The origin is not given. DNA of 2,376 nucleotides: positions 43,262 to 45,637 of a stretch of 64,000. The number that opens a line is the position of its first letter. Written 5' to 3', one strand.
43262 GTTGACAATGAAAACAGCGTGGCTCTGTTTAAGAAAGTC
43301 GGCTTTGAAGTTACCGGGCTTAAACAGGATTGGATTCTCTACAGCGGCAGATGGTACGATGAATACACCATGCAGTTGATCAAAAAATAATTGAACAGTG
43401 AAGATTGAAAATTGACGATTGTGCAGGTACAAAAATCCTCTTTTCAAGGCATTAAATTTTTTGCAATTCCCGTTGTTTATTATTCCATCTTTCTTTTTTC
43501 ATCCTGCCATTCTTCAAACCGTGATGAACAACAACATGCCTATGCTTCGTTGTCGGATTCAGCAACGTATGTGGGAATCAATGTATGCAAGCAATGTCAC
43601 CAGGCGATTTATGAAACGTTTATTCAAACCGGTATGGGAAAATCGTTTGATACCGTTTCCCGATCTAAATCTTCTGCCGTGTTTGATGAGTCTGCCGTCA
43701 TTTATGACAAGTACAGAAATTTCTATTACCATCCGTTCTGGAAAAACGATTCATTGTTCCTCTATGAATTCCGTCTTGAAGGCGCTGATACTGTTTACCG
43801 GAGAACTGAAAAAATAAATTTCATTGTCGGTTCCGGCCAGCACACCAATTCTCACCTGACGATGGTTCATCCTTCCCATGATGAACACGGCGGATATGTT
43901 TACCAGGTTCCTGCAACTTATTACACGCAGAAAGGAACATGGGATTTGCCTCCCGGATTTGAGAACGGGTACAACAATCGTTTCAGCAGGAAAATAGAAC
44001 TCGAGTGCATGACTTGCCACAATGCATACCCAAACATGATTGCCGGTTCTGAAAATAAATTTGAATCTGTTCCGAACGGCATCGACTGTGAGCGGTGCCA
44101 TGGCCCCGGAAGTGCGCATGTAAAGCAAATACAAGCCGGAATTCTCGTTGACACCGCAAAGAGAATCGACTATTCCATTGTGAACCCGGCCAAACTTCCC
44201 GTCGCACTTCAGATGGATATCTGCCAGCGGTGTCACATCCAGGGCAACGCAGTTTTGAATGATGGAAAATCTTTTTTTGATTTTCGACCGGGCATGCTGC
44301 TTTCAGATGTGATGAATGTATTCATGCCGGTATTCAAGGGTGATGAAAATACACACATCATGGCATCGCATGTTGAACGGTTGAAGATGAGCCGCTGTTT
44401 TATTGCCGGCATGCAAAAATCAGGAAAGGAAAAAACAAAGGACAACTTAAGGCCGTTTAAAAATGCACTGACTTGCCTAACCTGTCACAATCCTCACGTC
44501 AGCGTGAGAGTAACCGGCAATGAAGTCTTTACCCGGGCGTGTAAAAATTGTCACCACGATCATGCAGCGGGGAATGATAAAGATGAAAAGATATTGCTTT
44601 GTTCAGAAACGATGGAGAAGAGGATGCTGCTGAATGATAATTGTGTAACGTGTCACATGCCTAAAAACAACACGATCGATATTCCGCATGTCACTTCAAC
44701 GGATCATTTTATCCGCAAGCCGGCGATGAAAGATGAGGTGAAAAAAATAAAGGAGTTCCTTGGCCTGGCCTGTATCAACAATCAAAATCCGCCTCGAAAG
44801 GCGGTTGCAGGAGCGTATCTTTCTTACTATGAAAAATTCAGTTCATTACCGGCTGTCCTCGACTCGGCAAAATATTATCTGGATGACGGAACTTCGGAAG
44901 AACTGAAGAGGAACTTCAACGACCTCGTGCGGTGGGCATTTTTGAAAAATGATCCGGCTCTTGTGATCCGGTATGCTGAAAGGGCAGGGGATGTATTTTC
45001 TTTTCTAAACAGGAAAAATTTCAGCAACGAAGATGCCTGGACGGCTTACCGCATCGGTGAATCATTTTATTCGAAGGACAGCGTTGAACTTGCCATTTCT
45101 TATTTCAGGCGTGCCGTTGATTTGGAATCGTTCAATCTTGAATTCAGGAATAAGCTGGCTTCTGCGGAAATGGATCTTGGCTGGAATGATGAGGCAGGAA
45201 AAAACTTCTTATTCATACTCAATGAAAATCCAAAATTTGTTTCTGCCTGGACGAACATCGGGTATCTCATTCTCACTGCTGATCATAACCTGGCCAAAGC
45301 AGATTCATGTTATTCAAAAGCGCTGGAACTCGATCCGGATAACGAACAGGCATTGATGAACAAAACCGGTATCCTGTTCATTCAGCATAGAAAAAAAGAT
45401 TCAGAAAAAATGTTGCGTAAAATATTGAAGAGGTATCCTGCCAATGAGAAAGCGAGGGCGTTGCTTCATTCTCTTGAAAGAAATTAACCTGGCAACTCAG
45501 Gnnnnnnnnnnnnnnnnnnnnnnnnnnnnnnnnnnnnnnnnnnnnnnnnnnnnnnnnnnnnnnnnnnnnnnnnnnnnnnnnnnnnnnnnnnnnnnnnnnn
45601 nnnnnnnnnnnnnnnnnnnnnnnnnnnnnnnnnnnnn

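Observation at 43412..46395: Seven-heme c-type cytochrome lipoprotein with TPR tail, beside a secreted coiled-coil protein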

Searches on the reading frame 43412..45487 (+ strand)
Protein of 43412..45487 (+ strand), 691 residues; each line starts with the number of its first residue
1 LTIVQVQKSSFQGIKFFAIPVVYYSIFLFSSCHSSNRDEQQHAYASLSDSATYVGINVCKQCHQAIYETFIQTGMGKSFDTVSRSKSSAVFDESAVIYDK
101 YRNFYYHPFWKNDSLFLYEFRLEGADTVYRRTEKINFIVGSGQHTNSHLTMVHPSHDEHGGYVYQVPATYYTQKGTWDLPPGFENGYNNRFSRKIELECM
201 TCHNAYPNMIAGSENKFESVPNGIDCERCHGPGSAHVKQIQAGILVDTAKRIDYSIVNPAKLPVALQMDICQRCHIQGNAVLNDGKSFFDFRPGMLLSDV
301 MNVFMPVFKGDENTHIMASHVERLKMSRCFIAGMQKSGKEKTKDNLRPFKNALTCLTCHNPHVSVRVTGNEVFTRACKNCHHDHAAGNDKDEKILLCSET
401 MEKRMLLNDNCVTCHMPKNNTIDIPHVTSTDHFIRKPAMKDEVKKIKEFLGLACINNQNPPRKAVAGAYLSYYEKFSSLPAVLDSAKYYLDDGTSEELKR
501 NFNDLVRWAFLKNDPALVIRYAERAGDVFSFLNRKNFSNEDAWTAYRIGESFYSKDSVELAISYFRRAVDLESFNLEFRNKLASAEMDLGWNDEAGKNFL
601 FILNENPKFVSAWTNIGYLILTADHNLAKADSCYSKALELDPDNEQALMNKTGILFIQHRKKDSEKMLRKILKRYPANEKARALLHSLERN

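Call 3: search_protein_families(library=pfam, proteins=[window:43412-45487:+], max_evalue=1)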
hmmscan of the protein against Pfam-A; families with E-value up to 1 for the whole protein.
window:43412-45487:+ (691 aa): 19 families
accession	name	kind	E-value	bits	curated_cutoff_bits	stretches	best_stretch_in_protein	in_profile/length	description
PF22113.1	Mtrc-MtrF_II-IV_dom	-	6.1e-08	32.8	30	3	198-366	8-170/176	Outer membrane cytochrome MtrC/MtrF-like, domains II/IV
PF13181.12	TPR_8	-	2.1e-07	31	25.7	1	611-644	2-34/34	Tetratricopeptide repeat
PF14522.11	Cytochrome_C7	-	6.1e-07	29.6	24.8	2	195-275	12-66/67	Cytochrome c7 and related cytochrome c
PF09699.15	Paired_CXXCH_1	-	1.3e-06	28.4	20.6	1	348-364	3-18/41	Doubled CXXCH motif (Paired_CXXCH_1)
PF00515.34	TPR_1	-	1.4e-06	28.3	27.8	2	623-644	13-34/34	Tetratricopeptide repeat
PF23914.1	TPR_CcmH_CycH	-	1.5e-06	28.6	42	1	603-685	43-127/158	Cytochrome c-type biogenesis protein H TPR domain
PF14537.11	Cytochrom_c3_2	-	3.5e-06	27.8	25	2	351-418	5-67/79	Cytochrome c3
PF07719.23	TPR_2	-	5.9e-06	26.4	27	1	624-644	14-34/34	Tetratricopeptide repeat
PF13435.11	Cytochrome_C554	-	1.9e-05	25.9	20.8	2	194-231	46-84/84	Cytochrome c554 and c-prime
PF13414.12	TPR_11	-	3.3e-05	23.9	26.8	1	632-649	15-32/42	TPR repeat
PF14559.12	TPR_19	-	4.3e-05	24.2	25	1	622-685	2-65/68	Tetratricopeptide repeat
PF13431.12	TPR_17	-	9.2e-05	22.9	24.4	0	633-651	1-19/34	Tetratricopeptide repeat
PF13428.12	TPR_14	-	0.00016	22.4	23.5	0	621-650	11-40/44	Tetratricopeptide repeat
PF13432.12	TPR_16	-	0.00044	21.1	32.7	0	546-595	1-50/65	Tetratricopeptide repeat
PF13424.12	TPR_12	-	0.00075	20.1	30.1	1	612-676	5-76/77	Tetratricopeptide repeat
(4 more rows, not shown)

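Call 4: search_protein_families(library=ncbifam, proteins=[window:43412-45487:+], max_evalue=1)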
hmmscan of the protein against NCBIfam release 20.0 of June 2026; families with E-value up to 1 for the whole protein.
window:43412-45487:+ (691 aa): 20 families
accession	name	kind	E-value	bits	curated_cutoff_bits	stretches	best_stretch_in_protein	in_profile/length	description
NF041028.1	decahem_GSU2203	exception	1.6e-14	53.8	325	2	198-384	38-210/317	GSU2203 family decaheme c-type cytochrome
TIGR03508.1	decahem_SO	subfamily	2.7e-10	40.2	192.2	1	198-384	4-177/258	DmsE family decaheme c-type cytochrome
NF041198.1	UshA_like_PCGU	equivalog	5.4e-10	38.5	275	2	193-250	439-493/519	UshA-like (seleno)protein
TIGR02917.1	PEP_TPR_lipo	equivalog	7e-10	37.4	312.2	1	537-689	392-543/899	XrtA/PEP-CTERM system TPR-repeat protein PrsT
TIGR02521.1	type_IV_pilW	equivalog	4e-05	23.3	154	1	559-684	82-208/234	type IV pilus biogenesis/stability protein PilW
TIGR02552.1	LcrH_SycD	equivalog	8.3e-05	22.3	104.8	1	586-684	28-125/136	SycD/LcrH family type III secretion system chaperone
NF008391.2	PRK11189.1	equivalog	0.0011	18.5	250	1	589-676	78-164/297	lipoprotein NlpI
NF033758.1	gliding_GltE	equivalog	0.0016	17.5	225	1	544-677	224-353/411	adventurous gliding motility TPR repeat lipoprotein GltE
NF040959.1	MamA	equivalog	0.0017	17.8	200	0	539-584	136-181/204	magnetosome protein MamA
TIGR02795.1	tol_pal_ybgF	equivalog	0.003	18.1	90.1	1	623-682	51-113/119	tol-pal system protein YbgF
TIGR03939.1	PGA_TPR_OMP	equivalog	0.0032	15.7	366.65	1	521-656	65-199/800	poly-beta-1,6 N-acetyl-D-glucosamine export porin PgaA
NF033762.1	social_mot_Tgl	equivalog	0.0033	16.8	225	0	626-686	46-107/252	social motility TPR repeat lipoprotein Tgl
TIGR01905.1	paired_CXXCH_1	subfamily_domain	0.0072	16.2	25.2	1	348-364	3-18/41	doubled CXXCH domain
NF047507.1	TPR_BatC_Lepto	exception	0.0095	15.4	175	1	531-672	47-191/214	TPR repeat-containing protein BatC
NF008757.0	PRK11788.1-5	equivalog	0.014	14.6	363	1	547-687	185-324/388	lipopolysaccharide assembly protein LapB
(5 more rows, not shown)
